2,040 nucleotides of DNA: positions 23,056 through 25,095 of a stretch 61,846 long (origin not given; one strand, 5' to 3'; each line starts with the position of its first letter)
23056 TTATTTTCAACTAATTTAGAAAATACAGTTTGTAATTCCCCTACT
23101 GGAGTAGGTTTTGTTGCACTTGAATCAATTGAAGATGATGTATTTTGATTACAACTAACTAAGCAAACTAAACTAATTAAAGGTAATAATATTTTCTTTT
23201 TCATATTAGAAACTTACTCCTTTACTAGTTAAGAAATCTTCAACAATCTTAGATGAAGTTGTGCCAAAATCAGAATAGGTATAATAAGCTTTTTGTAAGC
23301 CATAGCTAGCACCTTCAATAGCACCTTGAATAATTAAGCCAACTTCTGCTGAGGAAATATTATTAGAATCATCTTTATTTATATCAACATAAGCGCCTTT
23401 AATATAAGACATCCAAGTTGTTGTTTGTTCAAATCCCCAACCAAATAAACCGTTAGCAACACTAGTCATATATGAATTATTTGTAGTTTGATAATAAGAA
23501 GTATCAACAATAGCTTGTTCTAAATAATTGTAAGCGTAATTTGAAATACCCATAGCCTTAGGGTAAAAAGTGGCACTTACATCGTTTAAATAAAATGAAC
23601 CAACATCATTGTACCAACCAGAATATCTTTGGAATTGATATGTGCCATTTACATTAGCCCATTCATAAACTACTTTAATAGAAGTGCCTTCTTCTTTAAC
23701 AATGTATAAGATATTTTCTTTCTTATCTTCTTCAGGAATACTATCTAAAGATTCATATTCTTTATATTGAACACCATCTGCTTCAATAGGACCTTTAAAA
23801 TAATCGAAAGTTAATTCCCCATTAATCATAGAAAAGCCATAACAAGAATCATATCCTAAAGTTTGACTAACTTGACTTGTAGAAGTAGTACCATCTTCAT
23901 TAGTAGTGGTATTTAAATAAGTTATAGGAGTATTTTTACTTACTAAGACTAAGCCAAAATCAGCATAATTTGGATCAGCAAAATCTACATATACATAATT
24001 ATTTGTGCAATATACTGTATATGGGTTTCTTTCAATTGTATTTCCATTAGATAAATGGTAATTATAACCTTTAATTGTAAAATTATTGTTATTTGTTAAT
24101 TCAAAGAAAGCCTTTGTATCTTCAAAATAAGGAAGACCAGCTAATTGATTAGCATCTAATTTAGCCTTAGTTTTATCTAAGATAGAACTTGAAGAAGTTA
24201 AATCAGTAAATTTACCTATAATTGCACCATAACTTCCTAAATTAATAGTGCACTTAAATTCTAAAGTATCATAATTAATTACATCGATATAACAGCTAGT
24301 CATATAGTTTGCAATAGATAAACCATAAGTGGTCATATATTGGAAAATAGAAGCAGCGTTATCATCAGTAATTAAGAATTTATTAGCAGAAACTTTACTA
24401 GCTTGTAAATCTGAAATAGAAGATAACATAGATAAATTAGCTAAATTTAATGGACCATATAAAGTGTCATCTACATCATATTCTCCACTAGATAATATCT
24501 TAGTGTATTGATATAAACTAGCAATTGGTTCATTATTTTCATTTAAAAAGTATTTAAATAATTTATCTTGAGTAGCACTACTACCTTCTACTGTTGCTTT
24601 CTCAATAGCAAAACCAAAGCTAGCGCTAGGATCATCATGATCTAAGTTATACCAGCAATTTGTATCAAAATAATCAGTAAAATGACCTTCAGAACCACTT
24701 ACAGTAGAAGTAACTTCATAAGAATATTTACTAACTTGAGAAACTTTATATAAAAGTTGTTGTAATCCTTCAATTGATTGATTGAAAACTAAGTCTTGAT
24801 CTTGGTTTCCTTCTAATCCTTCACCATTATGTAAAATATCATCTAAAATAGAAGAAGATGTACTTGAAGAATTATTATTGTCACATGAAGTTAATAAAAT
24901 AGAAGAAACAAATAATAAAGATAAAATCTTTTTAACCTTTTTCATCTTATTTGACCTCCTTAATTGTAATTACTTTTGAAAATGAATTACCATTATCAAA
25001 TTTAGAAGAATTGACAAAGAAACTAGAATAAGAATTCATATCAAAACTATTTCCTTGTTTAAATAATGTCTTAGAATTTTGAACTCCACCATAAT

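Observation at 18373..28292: Five translationally coupled surface-lipoprotein genes: two InhA/M6-like zinc proteases followed by three large orphan lipoproteins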

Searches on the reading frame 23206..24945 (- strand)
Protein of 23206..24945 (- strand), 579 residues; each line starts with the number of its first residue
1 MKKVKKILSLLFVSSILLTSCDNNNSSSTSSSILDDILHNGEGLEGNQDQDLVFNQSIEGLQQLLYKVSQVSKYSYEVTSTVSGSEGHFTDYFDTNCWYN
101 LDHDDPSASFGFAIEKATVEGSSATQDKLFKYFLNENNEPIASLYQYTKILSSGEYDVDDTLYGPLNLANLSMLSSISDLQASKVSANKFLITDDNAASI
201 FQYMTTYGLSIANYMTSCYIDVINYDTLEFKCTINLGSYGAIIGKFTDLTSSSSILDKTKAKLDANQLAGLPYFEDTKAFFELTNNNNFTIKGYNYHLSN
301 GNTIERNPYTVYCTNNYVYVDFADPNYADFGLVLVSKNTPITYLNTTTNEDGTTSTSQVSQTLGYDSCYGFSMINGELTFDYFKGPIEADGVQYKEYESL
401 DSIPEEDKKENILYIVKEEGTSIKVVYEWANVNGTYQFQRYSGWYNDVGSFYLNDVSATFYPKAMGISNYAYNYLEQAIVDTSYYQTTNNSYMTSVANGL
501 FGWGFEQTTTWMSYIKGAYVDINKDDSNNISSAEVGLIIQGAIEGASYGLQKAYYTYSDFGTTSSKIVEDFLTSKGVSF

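Call 3: search_protein_families(library=pfam, proteins=[window:23206-24945:-], max_evalue=0.1)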
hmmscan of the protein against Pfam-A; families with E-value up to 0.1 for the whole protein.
window:23206-24945:- (579 aa): 0 families

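Call 4: search_protein_families(library=ncbifam, proteins=[window:23206-24945:-], max_evalue=0.1)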
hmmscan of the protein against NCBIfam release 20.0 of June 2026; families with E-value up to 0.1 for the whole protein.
window:23206-24945:- (579 aa): 1 family
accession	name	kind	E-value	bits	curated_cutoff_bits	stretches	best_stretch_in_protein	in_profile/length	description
TIGR04313.1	aro_clust_Mycop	subfamily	0.00095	18.9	40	1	1-76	1-77/296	aromatic motif membrane protein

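Call 5: find_encoding_contigs(protein=window:23206-24945:-, flank=10000, max_places=6)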
Protein window:23206-24945:- (579 aa): 1 contig read that carries it; 1 place shown.
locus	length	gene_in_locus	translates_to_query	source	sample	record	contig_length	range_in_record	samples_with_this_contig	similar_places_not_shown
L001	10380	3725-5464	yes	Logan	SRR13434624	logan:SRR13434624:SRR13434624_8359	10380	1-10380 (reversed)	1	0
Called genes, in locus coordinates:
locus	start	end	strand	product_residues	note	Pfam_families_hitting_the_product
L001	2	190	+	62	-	?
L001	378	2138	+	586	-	PF05547:Peptidase_M6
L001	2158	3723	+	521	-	PF05547:Peptidase_M6 (weak)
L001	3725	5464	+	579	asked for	-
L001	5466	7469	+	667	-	-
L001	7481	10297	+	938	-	PF02368:Big_2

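Call 7: find_homologous_proteins(query=window:23206-24945:-, max_evalue=0.001)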
Query window:23206-24945:- (579 aa): 16 proteins with E <= 0.001 among 8000 candidates.
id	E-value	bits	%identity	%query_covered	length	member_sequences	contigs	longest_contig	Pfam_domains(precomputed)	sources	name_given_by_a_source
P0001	0.0e+0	1269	99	100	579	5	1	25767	-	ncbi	-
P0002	0.0e+0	1071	82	100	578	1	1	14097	-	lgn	-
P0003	1.5e-276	937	74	100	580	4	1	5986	-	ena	-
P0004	1.0e-270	918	70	100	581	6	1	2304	-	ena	-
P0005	1.5e-264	897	69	100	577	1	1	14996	-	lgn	-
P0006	1.2e-182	627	53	100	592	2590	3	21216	-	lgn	-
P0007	2.0e-129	451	44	93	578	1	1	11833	-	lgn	-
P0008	1.4e-115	405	41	99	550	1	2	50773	-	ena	-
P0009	1.9e-113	398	40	99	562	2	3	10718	-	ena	-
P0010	3.3e-108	381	41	92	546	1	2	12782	-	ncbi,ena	-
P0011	2.2e-105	372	38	98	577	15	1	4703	-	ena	-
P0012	2.9e-102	362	39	97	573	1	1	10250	-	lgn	-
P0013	1.1e-101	360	41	92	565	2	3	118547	-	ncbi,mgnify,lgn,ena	mgnify:CR=1 FL=1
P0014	2.8e-94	335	37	96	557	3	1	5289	-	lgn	-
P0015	1.3e-90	323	36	92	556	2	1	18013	-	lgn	-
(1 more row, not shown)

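Call 8: find_encoding_contigs(protein=P0013, flank=10000, max_places=3)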
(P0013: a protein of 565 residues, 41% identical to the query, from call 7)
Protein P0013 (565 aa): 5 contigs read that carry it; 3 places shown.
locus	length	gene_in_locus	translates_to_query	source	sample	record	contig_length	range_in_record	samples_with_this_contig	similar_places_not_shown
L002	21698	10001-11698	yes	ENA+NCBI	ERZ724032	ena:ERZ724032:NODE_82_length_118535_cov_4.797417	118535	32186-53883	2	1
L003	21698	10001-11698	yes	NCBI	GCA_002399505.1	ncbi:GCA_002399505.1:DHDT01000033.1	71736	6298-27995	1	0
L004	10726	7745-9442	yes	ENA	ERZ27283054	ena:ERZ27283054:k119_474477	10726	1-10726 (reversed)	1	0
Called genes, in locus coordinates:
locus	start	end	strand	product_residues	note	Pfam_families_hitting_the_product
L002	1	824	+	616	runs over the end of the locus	PF08529:NusA_N, PF13184:KH_NusA_1st, PF26594:KH_NusA_2nd (weak)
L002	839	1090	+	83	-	PF04296:YlxR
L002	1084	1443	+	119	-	-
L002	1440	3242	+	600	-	PF00009:GTP_EFTU, PF00071:Ras (weak), PF01926:MMR_HSR1, PF10662:PduV-EutP (faint), PF22042:EF-G_D2, PF11987:IF-2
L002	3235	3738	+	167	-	PF02033:RBFA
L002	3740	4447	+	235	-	PF08713:DNA_alkylation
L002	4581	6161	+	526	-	PF00199:Catalase, PF06628:Catalase-rel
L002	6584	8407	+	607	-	PF05547:Peptidase_M6 (weak)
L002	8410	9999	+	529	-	PF05547:Peptidase_M6 (weak)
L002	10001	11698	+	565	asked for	-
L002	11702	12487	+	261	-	-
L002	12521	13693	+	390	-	-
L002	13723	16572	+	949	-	-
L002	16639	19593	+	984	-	-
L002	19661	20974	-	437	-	-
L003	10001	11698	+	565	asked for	-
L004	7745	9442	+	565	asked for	-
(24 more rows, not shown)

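Call 9: find_encoding_contigs(protein=P0008, flank=10000, max_places=3)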
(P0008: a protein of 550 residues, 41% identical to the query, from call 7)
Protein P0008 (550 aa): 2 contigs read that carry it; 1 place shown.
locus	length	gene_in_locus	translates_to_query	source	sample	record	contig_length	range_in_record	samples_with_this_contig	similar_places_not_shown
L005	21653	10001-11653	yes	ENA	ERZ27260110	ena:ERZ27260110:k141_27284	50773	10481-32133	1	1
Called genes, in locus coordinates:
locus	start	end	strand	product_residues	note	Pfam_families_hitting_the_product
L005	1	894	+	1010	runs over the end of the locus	PF13306:LRR_5, PF13855:LRR_8 (weak), PF13306:LRR_5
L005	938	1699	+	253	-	-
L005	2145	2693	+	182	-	PF19570:DUF6088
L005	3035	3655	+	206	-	PF19570:DUF6088 (weak)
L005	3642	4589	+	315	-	PF08843:AbiEii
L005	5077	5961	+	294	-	-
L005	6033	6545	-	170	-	PF00210:Ferritin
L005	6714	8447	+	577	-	PF05547:Peptidase_M6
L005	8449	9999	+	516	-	-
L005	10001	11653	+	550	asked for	-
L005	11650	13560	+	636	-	-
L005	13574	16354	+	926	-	PF02368:Big_2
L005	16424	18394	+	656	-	-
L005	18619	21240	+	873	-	PF18998:Flg_new_2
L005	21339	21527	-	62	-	PF13370:Fer4_13, PF13459:Fer4_15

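Call 10: find_encoding_contigs(protein=P0006, flank=10000, max_places=3)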
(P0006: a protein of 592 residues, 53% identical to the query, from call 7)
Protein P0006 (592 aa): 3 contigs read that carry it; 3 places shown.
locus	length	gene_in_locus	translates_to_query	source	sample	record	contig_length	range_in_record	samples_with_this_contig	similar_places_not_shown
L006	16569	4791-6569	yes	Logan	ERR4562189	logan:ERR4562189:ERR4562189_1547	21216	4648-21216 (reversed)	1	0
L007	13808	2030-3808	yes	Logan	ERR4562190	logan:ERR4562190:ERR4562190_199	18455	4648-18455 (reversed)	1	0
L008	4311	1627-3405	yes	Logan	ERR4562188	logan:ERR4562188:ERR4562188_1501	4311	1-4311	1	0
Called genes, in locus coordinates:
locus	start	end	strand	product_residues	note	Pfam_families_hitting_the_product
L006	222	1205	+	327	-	PF00005:ABC_tran, PF13304:AAA_21 (faint), PF02463:SMC_N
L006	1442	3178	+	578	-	PF05547:Peptidase_M6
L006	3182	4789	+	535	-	PF05547:Peptidase_M6 (weak)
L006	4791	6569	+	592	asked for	-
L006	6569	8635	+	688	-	-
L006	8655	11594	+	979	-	PF02368:Big_2, PF26182:Ig_NUP210_5th (faint)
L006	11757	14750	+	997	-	PF18998:Flg_new_2 (faint), PF23759:GBD_T9SS_assoc (faint)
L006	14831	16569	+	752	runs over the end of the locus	PF18998:Flg_new_2 (faint)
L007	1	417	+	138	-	?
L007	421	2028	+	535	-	PF05547:Peptidase_M6 (weak)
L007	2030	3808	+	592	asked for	-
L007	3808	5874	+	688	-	-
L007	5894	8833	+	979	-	PF02368:Big_2, PF26182:Ig_NUP210_5th (faint)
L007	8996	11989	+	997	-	PF18998:Flg_new_2 (faint), PF23759:GBD_T9SS_assoc (faint)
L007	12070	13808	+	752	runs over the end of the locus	PF18998:Flg_new_2 (faint)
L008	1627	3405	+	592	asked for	-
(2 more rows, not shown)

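Call 13: find_related_loci(query=A1, collection=genome_contigs, flank=10000)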
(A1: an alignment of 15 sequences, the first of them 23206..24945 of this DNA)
Query A1 (579 aa) in genome_contigs; peptide patterns used: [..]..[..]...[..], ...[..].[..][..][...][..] (x = any residue, [..] = any of these).
54 stretches matched a pattern; 16 encode a relative of the query (tblastn E <= 1e-3); 16 distinct loci.
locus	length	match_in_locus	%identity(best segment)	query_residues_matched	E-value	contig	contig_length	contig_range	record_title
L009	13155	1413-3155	70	1-579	0e+0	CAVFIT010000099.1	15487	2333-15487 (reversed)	Phocaeicola dorei isolate H07667-L1_cleanbin_000084 genome assembly, contig: Spades_H07667-L1_contig_3335, whole genome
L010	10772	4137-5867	71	1-579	0e+0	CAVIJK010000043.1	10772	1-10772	bacterium isolate H07616-L1_cleanbin_000030 genome assembly, contig: Spades_H07616-L1_contig_4410, whole genome shotgun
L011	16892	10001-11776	53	1-579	0e+0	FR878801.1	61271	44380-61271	Clostridium sp. CAG:568 genomic scaffold, scf128, whole genome shotgun sequence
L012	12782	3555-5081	41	43-577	3e-112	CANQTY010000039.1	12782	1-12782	MAG: uncultured Bacilli bacterium isolate Lapin-008__bin59 genome assembly, contig: Lapin-008__NODE_5160_length_12782_co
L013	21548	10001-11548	38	43-575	2e-100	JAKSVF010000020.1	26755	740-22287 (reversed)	MAG: Bacilli bacterium isolate Horse_feces352 MAG352_20, whole genome shotgun sequence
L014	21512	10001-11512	41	43-572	5e-100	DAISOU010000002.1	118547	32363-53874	MAG TPA_asm: Bacillota bacterium isolate CTOTU40166 NODE_110_length_118547_cov_4.748304, whole genome shotgun sequence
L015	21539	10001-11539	35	39-571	7e-95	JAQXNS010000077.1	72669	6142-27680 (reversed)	MAG: bacterium isolate SUG1359 k141_3985529, whole genome shotgun sequence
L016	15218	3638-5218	36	21-576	2e-93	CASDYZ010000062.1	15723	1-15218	uncultured bacterium isolate CO.B40.metabat-bins.178 genome assembly, contig: CO.B40.metabat-bins.178.fa_k141_18467860,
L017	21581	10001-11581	35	28-574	5e-89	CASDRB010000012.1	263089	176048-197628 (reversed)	uncultured bacterium isolate SI.B26.metabat-bins.28 genome assembly, contig: SI.B26.metabat-bins.28.fa_k141_271174, whol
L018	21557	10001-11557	36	43-574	2e-85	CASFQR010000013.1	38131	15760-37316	uncultured bacterium isolate T20_L4_324324_idba_bin.108 genome assembly, contig: T20_L4_324324_idba_bin.108.fa_scaffold_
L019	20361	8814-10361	38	43-574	3e-80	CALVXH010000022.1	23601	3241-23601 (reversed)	MAG: uncultured Bacilli bacterium isolate BRZ_SL__bin15 genome assembly, contig: BRZ_SL__NODE_3183_length_23601_cov_5.68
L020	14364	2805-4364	35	43-574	1e-76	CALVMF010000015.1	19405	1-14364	MAG: uncultured Bacilli bacterium isolate BRZ_QA__bin59 genome assembly, contig: BRZ_QA__NODE_3081_length_19405_cov_5.69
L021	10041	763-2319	35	43-574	4e-87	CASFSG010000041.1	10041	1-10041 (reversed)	uncultured bacterium isolate CO.B31.metabat-bins.33 genome assembly, contig: CO.B31.metabat-bins.33.fa_k141_5682153, who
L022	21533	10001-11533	37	43-575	1e-86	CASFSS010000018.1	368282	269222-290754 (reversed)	uncultured bacterium isolate SI.B16.metabat-bins.179 genome assembly, contig: SI.B16.metabat-bins.179.fa_k141_458828, wh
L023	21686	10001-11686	35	3-574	8e-94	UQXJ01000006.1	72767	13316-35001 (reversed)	uncultured Mollicutes bacterium isolate UMGS732 genome assembly, contig: NODE_47_length_72767_cov_31.627310, whole genom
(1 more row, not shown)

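Call 14: search_solved_structures(query=A1, max_evalue=1)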
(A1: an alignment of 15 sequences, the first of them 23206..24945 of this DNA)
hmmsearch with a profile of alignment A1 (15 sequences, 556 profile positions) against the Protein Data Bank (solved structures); distinct sequences matched with E-value up to 1: 0.

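Call 38: predict_structure(alignment_id=A1)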
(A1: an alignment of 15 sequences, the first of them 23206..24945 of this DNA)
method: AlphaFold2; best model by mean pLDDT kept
length: 579 residues; sequences in the alignment: 15
mean_pLDDT: 80.7   pTM: 0.73
mean pLDDT of the five models: 80.7, 79.5, 78.7, 78.3, 77.9
residues with pLDDT >= 90: 246; 70-90: 233; 50-70: 36; < 50: 64
segments of 3 or more residues with pLDDT < 50: 1-53, 454-457, 503-509
pLDDT, mean of each block of 10 residues (from residue 1): 27 24 25 30 32 69 92 94 88 95 90 90 88 93 87 72 81 84 91 90 84 91 92 94 95 95 95 94 86 88 88 89 87 87 86 88 84 89 64 83 91 85 85 91 73 55 80 89 91 81 48 82 95 93 71 93 92 84
secondary structure, 60 per line:
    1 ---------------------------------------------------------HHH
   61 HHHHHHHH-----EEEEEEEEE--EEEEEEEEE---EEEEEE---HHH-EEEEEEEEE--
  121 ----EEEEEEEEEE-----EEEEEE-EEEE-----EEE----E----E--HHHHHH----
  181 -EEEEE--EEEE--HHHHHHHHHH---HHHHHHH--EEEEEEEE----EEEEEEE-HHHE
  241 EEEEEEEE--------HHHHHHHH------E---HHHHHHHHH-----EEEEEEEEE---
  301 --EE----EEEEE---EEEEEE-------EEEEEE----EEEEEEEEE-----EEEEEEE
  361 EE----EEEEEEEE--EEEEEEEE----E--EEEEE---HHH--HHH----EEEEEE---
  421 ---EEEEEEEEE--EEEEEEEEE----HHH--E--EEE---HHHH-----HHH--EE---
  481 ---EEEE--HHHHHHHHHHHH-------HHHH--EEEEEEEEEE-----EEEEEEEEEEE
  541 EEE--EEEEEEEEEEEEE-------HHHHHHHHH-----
elements in order: H58-68 E74-82 E85-93 E97-102 E110-118 E125-134 E140-145 E147-150 E156-158 H171-176 E182-186 E189-192 H195-204 H208-214 E217-224 E229-235 E240-248 H257-264 H275-283 E289-297 E309-313 E317-322 E330-335 E340-348 E354-362 E367-374 E377-384 E392-396 E412-417 E424-432 E435-443 E456-458 H462-465 E484-487 H490-501 H509-512 E515-524 E530-543 E546-558 H566-574
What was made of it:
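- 23206..24945 (-): P3: a 579-aa lipoprotein with two beta-rich domains. The N-terminal part is homologous to the repeat of P4. The gap to M6b is 1 nt. AlphaFold2 pLDDT 80.7 (call 38).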

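Call 41: fold_search(model_id=the predicted structure, library=pdb)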
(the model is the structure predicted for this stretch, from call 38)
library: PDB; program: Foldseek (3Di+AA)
matches with E <= 10: 1012; with E <= 0.001: 6
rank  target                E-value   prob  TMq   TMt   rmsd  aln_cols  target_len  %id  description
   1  5yvf_C                3.2e-04  0.82  0.13  0.21  25.8       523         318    8  Crystal structure of BFA1 (released 2018-08-08)
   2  5yvf_A                4.0e-04  0.82  0.14  0.21  25.8       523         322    8  Crystal structure of BFA1 (released 2018-08-08)
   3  3pqs                  4.4e-04  0.23  0.09  0.10  25.5       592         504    9  The crystal structures of porcine pathogen ApH87_TbpB (released 2011-02-02)
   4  6jau_A                6.8e-04  0.84  0.14  0.24  22.9       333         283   10  The complex structure of Pseudomonas aeruginosa MucA/MucB. (released 2020-01-29)
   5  4mxt                  8.5e-04  1.00  0.18  0.44   8.5       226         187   10  Crystal structure of an Outer-membrane lipoprotein carrier protein (BACUNI_04723) from Bacteroides uniformis ATCC 8492 a (released 2013-10-16)
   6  4o3z                  8.5e-04  0.21  0.08  0.09  23.9       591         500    8  Crystal structure of the vaccine antigen Transferrin Binding Protein B (TbpB) mutant Tyr-95-Ala from Actinobacillus pleu (released 2015-01-14)
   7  6in9_A                1.1e-03  0.89  0.15  0.26  22.5       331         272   11  Crystal structure of MucB in complex with MucA(peri) (released 2019-07-24)
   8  9dc4_B                1.2e-03  0.21  0.09  0.10  25.7       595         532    8  Transferrin Binding Protein A in complex with transferrin binding protein B, transferrin and globular domain of TonB (released 2026-03-04)
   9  5yvf_D                1.2e-03  0.60  0.13  0.20  25.7       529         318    8  Crystal structure of BFA1 (released 2018-08-08)
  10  3m4w_C                1.4e-03  0.47  0.12  0.19  23.6       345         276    8  Structural basis for the negative regulation of bacterial stress response by RseB (released 2010-05-05)
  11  4qq1_A                1.4e-03  0.20  0.10  0.10  23.9       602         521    8  Crystal structure of the isotype 1 Transferrin binding protein B (TbpB) from serogroup B Neisseria meningitidis (released 2015-04-01)
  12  4o3y                  1.4e-03  0.18  0.08  0.09  24.4       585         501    8  Crystal structure of the vaccine antigen Transferrin Binding Protein B (TbpB) mutant Arg-179-Glu from Actinobacillus ple (released 2015-01-14)
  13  1l6m_C                1.5e-03  0.96  0.12  0.31  15.1       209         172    9  Neutrophil Gelatinase-associated Lipocalin is a Novel Bacteriostatic Agent that Interferes with Siderophore-mediated I (released 2003-03-11)
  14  5yvf_B                1.5e-03  0.57  0.13  0.21  25.2       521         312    8  Crystal structure of BFA1 (released 2018-08-08)
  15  2p4b_A                1.6e-03  0.44  0.12  0.20  23.5       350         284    8  Crystal structure of E.coli RseB (released 2007-05-22)
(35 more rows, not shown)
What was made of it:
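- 23206..24945 (-): Foldseek hits LolA-like 4mxt, LolA, RseB/MucB and lipocalins, with TM at most 0.44 (call 41).
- On Sus-like / TbpB-type capture systems: TbpB Foldseek probability is about 0.2 (call 41).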
